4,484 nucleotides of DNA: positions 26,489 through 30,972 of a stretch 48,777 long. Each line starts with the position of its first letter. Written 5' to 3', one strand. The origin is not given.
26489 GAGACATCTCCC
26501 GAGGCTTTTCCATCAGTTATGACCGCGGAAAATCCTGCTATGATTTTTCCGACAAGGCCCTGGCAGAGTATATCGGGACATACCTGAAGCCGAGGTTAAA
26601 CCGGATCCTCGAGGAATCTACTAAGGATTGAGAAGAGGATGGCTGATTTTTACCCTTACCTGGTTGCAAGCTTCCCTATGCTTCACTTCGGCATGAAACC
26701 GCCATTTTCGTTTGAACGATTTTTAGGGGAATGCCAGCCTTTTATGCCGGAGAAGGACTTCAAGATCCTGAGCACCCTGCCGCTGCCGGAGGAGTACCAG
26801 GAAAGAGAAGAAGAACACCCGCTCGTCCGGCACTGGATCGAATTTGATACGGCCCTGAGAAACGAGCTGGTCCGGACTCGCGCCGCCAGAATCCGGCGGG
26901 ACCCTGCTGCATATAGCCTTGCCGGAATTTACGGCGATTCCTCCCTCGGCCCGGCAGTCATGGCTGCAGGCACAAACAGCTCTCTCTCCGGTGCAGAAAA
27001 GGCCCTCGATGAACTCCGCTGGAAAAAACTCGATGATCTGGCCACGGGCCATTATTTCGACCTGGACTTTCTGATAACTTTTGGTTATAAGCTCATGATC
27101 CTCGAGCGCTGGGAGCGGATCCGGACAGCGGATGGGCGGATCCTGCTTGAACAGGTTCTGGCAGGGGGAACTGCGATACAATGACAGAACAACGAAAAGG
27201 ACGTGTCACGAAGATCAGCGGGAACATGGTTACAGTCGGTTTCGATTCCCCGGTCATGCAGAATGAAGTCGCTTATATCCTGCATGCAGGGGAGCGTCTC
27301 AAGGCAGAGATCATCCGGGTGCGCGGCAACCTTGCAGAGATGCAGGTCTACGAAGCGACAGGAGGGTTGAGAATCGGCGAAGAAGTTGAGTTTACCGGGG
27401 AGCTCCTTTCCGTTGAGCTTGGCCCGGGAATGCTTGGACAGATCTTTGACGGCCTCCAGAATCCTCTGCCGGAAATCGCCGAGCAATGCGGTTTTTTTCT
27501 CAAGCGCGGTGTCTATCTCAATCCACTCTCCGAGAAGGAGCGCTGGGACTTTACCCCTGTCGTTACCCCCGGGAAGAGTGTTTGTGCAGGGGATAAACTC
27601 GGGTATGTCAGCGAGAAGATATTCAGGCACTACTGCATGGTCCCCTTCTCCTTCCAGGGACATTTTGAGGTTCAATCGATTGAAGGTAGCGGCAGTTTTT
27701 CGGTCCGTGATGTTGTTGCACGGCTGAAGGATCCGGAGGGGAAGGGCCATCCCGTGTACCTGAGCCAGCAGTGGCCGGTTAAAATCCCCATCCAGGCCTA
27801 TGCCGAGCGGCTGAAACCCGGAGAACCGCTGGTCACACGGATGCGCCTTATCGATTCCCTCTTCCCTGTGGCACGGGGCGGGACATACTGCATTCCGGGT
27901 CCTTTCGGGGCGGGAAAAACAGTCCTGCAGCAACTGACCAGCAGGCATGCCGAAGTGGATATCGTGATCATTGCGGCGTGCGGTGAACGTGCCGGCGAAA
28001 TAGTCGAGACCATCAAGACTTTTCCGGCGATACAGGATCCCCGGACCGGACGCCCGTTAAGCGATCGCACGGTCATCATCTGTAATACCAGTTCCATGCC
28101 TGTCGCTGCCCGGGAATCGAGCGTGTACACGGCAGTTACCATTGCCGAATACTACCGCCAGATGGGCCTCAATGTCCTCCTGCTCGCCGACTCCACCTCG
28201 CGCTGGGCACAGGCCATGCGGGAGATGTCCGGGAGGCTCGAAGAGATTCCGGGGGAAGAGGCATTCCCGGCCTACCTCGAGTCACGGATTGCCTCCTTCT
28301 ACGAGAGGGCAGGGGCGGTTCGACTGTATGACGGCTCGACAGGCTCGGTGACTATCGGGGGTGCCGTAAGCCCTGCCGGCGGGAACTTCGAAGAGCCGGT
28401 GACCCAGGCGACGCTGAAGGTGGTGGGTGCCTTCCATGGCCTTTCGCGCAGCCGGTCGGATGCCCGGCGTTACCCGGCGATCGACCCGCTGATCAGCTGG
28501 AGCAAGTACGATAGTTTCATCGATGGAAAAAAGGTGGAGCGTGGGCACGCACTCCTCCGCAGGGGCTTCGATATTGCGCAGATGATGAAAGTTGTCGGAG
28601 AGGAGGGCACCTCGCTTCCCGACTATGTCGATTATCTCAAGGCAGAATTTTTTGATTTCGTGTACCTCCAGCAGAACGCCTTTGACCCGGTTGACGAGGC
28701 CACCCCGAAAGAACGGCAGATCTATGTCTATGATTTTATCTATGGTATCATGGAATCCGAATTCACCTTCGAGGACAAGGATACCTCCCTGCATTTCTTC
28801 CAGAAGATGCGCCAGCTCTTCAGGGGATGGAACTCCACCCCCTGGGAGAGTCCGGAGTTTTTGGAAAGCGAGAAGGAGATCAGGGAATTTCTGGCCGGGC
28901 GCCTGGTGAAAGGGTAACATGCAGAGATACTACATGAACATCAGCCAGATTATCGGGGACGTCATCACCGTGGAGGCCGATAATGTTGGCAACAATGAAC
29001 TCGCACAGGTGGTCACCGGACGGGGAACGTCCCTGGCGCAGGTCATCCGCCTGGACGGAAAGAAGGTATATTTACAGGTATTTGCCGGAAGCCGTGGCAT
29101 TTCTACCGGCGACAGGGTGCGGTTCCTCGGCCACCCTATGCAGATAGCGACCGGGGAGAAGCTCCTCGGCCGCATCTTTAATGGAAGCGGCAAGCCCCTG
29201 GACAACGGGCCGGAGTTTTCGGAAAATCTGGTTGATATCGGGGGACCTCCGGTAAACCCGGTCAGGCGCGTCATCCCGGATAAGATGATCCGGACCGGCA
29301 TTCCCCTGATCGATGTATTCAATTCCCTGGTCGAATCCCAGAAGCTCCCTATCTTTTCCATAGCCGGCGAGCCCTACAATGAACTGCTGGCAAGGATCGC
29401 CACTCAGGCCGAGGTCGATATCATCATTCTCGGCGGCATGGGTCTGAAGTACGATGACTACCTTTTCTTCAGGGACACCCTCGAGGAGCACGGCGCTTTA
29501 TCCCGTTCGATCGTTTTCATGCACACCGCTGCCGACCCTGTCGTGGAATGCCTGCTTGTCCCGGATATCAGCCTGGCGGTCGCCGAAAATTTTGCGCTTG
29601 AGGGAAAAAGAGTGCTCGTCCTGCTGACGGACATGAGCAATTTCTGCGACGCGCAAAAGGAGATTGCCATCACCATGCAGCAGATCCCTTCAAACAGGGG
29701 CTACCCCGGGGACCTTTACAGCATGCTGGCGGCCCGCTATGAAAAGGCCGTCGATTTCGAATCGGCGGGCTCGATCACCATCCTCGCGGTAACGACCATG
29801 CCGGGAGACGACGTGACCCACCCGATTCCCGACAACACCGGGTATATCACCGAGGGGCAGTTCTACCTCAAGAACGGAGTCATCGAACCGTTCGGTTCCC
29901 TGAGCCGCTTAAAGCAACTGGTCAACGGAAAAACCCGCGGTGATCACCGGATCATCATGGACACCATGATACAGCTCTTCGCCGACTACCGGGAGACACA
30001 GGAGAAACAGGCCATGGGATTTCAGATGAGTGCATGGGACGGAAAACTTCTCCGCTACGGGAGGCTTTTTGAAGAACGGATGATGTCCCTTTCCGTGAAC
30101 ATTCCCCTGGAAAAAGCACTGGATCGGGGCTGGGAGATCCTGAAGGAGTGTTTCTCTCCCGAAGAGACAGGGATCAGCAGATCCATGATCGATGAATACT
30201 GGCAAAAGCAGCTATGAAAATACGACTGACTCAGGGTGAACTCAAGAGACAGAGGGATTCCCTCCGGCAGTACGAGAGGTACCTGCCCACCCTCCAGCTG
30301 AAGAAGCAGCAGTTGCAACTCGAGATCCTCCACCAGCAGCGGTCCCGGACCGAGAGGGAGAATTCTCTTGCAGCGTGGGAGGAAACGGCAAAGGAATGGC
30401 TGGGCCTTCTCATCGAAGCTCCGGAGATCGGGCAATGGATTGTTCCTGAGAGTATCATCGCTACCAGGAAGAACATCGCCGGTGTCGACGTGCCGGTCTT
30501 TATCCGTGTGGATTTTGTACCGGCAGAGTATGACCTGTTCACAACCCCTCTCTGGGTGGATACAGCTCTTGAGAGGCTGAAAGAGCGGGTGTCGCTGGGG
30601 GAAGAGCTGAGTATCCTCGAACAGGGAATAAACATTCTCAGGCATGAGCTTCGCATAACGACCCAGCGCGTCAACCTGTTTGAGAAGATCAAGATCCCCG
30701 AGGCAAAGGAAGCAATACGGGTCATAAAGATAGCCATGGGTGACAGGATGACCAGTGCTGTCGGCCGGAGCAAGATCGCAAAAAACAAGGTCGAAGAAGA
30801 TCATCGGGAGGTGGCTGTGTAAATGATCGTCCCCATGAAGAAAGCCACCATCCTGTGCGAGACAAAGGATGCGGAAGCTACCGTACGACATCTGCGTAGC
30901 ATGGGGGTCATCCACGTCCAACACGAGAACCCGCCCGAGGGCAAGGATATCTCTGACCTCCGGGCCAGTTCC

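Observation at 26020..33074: Second rotary ATPase: a minimal bacterial-style 7-gene V-type operon, head-to-head with the native A1AO ATP synthase operon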

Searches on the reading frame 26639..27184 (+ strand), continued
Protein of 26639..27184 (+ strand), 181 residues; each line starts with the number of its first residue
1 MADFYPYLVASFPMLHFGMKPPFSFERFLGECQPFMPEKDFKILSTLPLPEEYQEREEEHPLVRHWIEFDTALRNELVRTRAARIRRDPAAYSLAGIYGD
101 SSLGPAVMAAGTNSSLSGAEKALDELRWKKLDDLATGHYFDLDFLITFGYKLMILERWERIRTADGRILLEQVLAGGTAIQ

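Call 76: fold_search(model_id=the predicted structure, library=pdb)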
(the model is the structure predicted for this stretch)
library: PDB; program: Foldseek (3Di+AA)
matches with E <= 10: 154; with E <= 0.001: 0
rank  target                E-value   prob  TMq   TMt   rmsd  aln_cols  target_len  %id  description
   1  8ywt_M                9.5e-01  0.30  0.30  0.19  13.9       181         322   15  The isolated Vo domain of V/A-ATPase from Thermus thermophilus. (released 2024-12-04)
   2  6j9s_B                1.4e+00  0.07  0.17  0.13  11.8       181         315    9  Penta mutant of Lactobacillus casei lactate dehydrogenase (released 2019-02-06)
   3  8etg_b                1.7e+00  0.03  0.13  0.08  19.1       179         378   14  Fkbp39 associated 60S nascent ribosome State 3 (released 2022-11-30)
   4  1r5z_A                1.9e+00  0.35  0.40  0.25  12.8       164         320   13  Crystal Structure of Subunit C of V-ATPase (released 2004-01-13)
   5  6j9s_C                2.1e+00  0.11  0.17  0.11  11.3       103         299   11  Penta mutant of Lactobacillus casei lactate dehydrogenase (released 2019-02-06)
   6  7epm_B                2.1e+00  0.10  0.16  0.10  11.3       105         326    8  human LDHC complexed with NAD+ and ethylamino acetic acid (released 2022-03-02)
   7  7p4g_J                2.2e+00  0.09  0.17  0.10  11.7       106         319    9  Rabbit Muscle L-lactate dehydrogenase in complex with citrate (released 2022-05-18)
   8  4i9h_H                2.2e+00  0.09  0.17  0.10  11.9       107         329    8  Crystal structure of rabbit LDHA in complex with AP28669 (released 2013-01-23)
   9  2gp7_A                2.2e+00  0.04  0.17  0.15  18.7       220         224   14  Estrogen Related Receptor-gamma ligand binding domain (released 2006-09-26)
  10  2n2h_MODEL_1_B        2.3e+00  0.09  0.21  0.27  17.8       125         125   17  Solution structure of Sds3 in complex with Sin3A (released 2015-07-15)
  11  7m2n_B                2.4e+00  0.08  0.17  0.10  13.1       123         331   10  Crystal structure of Human Lactate Dehydrogenase A with Inhibitor Compound 15 (released 2021-07-14)
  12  6ivo_E                2.4e+00  0.07  0.24  0.18  16.8       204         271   13  Crystal structure of a membrane protein P208A (released 2019-11-06)
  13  2yfb_A                2.4e+00  0.04  0.17  0.15  21.1       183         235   12  X-ray structure of McpS ligand binding domain in complex with succinate (released 2012-04-18)
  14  7p4g_B                2.5e+00  0.09  0.17  0.10  11.4       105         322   10  Rabbit Muscle L-lactate dehydrogenase in complex with citrate (released 2022-05-18)
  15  9bk2_C                2.5e+00  0.08  0.17  0.10  12.2       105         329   10  Crystal structure of Lactate dehydrogenase in complex with 4-((4-(1-methyl-1H-imidazole-2-carbonyl)phenyl)amino)-4-oxo (released 2024-07-10)
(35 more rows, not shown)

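Call 82: search_protein_representatives(alignment_id=A4)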
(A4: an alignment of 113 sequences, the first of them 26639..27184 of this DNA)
Query: 113 sequences, 175 profile positions. Proteins with E-value up to 0.001 (for the whole library): 2441; up to 1e-10: 1383; up to 1e-30: 217. The best 150 are listed.
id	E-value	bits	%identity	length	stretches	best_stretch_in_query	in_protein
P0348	2.3e-73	261.9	-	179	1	2-174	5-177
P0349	1.2e-67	243.3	-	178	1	4-174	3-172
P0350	1.3e-66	240.0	-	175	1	1-173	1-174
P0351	1.7e-66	239.6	-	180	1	1-174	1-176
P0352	1.9e-63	229.7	-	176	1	1-174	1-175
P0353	5.1e-63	228.2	-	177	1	1-173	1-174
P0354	9.5e-63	227.4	-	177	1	1-172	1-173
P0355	1.8e-62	226.5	-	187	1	1-174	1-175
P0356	9.0e-62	224.2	-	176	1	1-173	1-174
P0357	1.8e-61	223.2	-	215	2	56-173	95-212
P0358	3.0e-61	222.5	-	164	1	12-173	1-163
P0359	3.1e-60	219.2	-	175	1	1-173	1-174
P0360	3.8e-60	218.9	-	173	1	1-173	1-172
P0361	2.1e-59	216.4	-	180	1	1-173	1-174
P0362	5.4e-59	215.1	-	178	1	1-174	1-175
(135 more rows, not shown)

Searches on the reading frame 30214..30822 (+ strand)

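Call 3: search_protein_families(library=pfam, proteins=[window:30214-30822:+], max_evalue=0.01)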
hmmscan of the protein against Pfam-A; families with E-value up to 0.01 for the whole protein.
window:30214-30822:+ (202 aa): 1 family
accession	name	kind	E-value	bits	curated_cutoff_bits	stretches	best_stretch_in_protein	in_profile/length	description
PF01813.22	ATP-synt_D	-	4e-36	125.2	25.7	1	9-191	1-196/196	ATP synthase subunit D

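Call 6: search_protein_families(library=ncbifam, proteins=[window:30214-30822:+], max_evalue=0.01)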
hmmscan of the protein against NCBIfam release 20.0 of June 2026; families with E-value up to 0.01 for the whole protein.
window:30214-30822:+ (202 aa): 6 families
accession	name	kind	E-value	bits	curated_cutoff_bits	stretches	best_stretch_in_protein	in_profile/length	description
NF002565.0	PRK02195.1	equivalog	7e-62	208.8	189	1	1-198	3-201/204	V-type ATP synthase subunit D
TIGR00309.1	V_ATPase_subD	subfamily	2.3e-35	122.1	72.25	1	2-195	3-208/209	V-type ATP synthase subunit D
NF001545.0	PRK00373.1-4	equivalog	5e-11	42.8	226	1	83-197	96-214/216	V-type ATP synthase subunit D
NF001543.0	PRK00373.1-2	equivalog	1.8e-07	31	290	1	83-193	93-208/212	V-type ATP synthase subunit D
NF001544.0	PRK00373.1-3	equivalog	9.2e-07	28.9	253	1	86-196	98-210/216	V-type ATP synthase subunit D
NF001542.0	PRK00373.1-1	equivalog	0.00019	20.9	261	1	81-196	91-210/212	V-type ATP synthase subunit D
